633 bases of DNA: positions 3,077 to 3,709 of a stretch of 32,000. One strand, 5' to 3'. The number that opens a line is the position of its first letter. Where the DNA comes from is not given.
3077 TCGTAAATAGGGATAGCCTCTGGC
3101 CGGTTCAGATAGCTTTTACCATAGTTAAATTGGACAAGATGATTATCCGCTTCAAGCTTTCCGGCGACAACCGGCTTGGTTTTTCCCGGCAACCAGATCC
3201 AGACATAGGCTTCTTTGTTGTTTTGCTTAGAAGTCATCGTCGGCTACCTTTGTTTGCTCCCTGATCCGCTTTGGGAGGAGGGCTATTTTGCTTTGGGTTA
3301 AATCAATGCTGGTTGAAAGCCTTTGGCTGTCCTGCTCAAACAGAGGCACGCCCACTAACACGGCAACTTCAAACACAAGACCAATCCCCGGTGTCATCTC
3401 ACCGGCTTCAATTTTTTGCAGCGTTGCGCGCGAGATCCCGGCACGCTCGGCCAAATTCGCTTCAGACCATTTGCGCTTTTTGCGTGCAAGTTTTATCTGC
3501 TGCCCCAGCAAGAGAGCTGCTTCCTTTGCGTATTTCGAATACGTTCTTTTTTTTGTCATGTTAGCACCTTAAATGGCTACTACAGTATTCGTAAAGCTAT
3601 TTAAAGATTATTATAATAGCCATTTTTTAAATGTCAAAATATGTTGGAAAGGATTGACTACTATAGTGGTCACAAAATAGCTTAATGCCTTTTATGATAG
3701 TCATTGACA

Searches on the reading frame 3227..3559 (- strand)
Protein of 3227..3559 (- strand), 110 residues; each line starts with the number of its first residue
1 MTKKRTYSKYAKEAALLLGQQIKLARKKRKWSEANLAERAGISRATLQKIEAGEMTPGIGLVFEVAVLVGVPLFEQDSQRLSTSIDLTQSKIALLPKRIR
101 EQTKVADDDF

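Call 8: search_protein_families(library=pfam, proteins=[window:3227-3559:-], max_evalue=0.001)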
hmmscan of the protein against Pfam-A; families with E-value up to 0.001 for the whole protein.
window:3227-3559:- (110 aa): 5 families
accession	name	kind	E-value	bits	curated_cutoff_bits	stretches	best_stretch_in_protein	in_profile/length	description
PF01381.28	HTH_3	-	2.8e-12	46.9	23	1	22-75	1-54/55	Helix-turn-helix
PF13560.12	HTH_31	-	3.6e-08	34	27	1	18-72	2-57/64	Helix-turn-helix domain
PF12844.13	HTH_19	-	1.2e-07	32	30.2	1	19-66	1-48/64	Helix-turn-helix domain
PF13443.12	HTH_26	-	0.00025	21.7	22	1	26-56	6-36/63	Cro/C1-type HTH DNA-binding domain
PF13413.12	HTH_25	-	0.0009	19.5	24.6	0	24-56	4-36/62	Helix-turn-helix domain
